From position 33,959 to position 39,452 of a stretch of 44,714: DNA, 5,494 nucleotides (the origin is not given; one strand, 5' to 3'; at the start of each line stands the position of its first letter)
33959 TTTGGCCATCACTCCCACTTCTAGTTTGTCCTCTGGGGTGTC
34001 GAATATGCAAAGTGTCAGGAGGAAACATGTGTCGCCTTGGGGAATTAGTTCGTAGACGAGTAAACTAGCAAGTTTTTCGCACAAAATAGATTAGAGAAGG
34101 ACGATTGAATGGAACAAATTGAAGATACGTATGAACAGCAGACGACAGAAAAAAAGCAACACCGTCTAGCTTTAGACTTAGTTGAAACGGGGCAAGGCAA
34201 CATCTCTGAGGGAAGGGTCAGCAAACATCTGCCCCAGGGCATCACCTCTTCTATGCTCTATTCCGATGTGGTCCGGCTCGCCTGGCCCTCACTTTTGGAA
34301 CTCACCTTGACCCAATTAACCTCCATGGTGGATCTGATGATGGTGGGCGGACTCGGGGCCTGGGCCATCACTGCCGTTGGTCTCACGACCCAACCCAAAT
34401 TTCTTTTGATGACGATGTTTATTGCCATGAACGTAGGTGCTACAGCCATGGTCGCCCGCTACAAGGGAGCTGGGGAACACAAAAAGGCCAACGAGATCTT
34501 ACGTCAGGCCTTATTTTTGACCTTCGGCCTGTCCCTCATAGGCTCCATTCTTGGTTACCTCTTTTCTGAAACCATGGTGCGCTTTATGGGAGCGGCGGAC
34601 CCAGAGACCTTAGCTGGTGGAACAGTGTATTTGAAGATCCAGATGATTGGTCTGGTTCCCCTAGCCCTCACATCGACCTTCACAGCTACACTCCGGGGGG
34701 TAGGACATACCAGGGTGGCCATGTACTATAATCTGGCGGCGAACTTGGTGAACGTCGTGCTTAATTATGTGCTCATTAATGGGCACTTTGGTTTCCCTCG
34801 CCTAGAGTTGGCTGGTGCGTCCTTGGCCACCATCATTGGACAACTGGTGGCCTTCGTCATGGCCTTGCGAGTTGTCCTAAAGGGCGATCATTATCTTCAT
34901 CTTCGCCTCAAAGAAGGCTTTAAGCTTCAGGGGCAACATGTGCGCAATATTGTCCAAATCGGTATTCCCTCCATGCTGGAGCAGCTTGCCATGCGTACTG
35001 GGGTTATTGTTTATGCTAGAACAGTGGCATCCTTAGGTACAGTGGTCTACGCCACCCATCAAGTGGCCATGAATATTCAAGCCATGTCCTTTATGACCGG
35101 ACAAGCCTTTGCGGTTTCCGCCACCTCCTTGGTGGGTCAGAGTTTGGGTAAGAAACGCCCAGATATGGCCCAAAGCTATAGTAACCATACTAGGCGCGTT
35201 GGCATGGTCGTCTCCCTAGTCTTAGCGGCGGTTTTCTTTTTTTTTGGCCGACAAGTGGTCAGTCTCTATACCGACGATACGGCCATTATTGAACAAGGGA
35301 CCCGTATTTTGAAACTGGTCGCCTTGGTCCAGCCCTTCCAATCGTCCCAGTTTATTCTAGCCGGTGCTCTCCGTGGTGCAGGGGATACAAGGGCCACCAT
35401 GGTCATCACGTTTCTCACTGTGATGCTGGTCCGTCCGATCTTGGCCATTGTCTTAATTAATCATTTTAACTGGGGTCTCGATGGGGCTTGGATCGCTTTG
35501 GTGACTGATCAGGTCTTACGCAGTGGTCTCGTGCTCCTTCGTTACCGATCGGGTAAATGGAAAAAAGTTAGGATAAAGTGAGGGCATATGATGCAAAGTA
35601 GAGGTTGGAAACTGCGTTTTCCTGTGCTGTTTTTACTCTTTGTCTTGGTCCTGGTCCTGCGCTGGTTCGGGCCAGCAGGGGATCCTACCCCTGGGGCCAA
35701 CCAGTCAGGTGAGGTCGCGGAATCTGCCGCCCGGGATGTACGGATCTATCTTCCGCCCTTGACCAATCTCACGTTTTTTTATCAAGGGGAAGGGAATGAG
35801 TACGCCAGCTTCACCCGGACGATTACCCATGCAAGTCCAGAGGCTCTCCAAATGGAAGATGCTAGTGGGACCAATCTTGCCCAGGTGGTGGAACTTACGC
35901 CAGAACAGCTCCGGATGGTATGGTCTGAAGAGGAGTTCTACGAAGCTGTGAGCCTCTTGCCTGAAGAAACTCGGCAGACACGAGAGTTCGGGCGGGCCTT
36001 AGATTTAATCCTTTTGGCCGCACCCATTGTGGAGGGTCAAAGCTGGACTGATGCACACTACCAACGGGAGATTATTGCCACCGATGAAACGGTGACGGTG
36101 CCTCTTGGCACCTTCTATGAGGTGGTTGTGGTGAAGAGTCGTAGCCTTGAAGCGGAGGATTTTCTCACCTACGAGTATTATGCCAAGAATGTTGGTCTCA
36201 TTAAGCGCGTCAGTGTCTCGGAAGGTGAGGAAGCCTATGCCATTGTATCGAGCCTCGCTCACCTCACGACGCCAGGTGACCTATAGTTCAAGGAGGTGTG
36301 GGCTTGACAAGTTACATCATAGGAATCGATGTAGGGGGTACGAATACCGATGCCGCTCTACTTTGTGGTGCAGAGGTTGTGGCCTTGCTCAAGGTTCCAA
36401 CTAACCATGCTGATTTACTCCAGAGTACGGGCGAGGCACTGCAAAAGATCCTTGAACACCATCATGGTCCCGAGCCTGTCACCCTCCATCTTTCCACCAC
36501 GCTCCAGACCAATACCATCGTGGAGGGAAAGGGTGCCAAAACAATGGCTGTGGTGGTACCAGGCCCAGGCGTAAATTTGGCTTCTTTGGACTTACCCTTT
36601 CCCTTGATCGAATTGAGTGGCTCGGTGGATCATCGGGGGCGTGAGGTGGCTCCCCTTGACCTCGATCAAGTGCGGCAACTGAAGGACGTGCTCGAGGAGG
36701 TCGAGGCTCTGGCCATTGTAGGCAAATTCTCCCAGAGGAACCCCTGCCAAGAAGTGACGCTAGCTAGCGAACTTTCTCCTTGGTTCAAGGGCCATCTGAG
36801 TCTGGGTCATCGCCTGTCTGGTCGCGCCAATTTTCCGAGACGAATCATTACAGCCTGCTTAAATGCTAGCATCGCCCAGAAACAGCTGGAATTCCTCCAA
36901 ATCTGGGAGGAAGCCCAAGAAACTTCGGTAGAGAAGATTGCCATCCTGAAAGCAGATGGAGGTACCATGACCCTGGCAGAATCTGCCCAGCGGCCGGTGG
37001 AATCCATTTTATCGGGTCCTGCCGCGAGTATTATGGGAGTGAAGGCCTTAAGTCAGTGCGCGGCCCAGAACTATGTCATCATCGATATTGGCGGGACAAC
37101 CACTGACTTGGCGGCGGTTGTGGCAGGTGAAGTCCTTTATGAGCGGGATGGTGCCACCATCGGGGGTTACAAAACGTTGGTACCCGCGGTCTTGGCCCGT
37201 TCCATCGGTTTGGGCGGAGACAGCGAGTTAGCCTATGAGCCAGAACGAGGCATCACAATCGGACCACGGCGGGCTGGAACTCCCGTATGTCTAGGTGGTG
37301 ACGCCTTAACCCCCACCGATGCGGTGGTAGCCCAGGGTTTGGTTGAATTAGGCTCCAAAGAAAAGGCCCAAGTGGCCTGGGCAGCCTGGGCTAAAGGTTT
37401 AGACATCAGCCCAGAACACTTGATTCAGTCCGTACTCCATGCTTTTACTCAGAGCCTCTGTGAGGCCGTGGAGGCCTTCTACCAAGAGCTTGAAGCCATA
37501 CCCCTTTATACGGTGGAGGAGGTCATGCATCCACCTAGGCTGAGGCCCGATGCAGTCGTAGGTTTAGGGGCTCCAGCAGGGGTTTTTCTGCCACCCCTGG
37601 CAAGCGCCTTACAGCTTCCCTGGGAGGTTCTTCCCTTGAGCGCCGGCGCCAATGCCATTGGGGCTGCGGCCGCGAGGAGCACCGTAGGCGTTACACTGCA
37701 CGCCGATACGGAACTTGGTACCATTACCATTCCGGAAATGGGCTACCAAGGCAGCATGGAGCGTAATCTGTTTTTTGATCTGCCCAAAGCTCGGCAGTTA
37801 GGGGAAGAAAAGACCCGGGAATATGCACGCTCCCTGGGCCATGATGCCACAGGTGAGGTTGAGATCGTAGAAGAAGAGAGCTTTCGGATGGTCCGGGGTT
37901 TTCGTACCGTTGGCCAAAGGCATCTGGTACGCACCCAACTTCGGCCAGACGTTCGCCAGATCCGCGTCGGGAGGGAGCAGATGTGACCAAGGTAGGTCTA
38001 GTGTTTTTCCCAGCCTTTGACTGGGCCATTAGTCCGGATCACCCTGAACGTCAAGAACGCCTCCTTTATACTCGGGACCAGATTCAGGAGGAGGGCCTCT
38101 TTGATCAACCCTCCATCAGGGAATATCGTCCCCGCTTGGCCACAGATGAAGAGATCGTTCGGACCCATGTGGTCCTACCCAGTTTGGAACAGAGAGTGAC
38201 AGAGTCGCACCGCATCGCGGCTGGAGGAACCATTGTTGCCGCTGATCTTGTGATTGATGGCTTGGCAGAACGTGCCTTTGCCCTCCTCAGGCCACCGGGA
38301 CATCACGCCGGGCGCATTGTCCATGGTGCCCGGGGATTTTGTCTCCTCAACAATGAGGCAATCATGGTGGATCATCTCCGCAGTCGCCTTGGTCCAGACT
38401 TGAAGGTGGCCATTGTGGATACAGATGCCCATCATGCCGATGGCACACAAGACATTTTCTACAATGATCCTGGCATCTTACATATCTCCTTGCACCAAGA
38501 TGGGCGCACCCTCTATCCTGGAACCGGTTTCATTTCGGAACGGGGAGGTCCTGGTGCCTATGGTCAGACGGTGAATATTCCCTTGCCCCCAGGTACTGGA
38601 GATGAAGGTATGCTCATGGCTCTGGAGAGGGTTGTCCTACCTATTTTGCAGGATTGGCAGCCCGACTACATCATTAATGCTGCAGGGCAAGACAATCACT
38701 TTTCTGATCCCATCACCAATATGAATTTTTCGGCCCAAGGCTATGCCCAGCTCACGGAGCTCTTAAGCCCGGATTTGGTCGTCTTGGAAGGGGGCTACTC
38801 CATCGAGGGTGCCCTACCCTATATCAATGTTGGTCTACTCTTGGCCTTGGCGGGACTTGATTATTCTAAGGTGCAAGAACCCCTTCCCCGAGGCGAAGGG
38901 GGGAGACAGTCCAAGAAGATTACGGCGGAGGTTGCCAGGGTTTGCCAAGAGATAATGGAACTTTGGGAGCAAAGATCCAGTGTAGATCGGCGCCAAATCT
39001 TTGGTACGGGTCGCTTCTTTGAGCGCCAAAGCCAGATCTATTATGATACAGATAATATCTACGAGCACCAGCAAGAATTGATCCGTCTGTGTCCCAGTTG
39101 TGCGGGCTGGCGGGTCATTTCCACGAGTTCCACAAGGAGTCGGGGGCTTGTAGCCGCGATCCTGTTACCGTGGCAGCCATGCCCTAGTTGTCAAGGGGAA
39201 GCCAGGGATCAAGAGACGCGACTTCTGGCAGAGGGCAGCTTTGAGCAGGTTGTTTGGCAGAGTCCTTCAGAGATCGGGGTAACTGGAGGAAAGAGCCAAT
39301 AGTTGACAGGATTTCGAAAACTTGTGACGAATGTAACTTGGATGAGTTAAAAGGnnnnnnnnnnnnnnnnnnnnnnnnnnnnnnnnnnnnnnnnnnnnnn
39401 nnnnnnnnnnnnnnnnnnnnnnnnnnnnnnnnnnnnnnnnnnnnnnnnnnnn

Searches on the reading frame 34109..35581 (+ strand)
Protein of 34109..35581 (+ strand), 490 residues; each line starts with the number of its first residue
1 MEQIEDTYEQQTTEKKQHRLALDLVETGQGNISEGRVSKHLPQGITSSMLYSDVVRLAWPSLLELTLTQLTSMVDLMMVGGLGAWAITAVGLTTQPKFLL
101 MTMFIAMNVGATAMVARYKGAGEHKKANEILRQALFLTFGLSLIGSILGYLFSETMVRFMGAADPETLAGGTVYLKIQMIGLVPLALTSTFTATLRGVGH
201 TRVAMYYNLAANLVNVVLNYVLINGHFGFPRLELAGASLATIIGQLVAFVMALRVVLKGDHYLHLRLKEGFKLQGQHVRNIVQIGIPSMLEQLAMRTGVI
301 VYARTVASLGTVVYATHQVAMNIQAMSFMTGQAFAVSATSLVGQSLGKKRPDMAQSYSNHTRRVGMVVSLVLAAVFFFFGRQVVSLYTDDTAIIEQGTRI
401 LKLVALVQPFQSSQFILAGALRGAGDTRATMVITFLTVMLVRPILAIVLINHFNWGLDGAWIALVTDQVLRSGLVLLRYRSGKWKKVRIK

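Call 39: search_protein_families(library=pfam, max_evalue=1e-8, proteins=[window:34109-35581:+])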
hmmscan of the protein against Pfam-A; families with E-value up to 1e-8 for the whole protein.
window:34109-35581:+ (490 aa): 1 family
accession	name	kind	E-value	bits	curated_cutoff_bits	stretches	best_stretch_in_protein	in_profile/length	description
PF01554.23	MatE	-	2.9e-60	203.1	24.9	2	60-221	1-161/161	MatE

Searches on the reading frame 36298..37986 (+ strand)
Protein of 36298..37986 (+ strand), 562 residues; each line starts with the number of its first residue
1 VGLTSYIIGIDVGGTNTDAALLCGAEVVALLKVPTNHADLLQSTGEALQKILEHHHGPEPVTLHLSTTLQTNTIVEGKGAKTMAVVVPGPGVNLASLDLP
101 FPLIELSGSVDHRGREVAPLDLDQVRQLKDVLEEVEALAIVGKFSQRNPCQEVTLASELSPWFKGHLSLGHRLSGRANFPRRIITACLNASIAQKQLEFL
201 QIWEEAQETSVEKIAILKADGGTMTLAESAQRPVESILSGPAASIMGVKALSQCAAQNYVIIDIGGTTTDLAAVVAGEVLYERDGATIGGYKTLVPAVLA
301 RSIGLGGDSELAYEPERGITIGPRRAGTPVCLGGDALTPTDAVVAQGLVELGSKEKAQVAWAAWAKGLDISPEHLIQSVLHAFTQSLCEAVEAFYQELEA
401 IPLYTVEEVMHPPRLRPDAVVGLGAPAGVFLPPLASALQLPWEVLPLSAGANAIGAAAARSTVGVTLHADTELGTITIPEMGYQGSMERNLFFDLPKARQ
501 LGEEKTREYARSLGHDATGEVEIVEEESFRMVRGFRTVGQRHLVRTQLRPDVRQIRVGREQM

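Call 39: search_protein_families(library=pfam, max_evalue=1e-8, proteins=[window:36298-37986:+])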
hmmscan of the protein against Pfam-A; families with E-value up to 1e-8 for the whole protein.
window:36298-37986:+ (562 aa): 2 families
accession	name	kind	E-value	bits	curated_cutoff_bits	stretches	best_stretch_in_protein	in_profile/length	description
PF01968.24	Hydantoinase_A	-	2.8e-34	119.1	22.9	1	182-459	1-285/291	Hydantoinase/oxoprolinase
PF05378.19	Hydant_A_N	-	1.5e-26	93.7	25.2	1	8-156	2-169/176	Hydantoinase/oxoprolinase N-terminal region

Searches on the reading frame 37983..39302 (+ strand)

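Call 39: search_protein_families(library=pfam, max_evalue=1e-8, proteins=[window:37983-39302:+])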
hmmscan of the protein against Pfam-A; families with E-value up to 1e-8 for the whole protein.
window:37983-39302:+ (439 aa): 1 family
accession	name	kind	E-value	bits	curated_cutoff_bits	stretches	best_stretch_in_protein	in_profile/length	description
PF00850.24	Hist_deacetyl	-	3e-66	224.2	27.9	1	70-275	75-285/298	Histone deacetylase domain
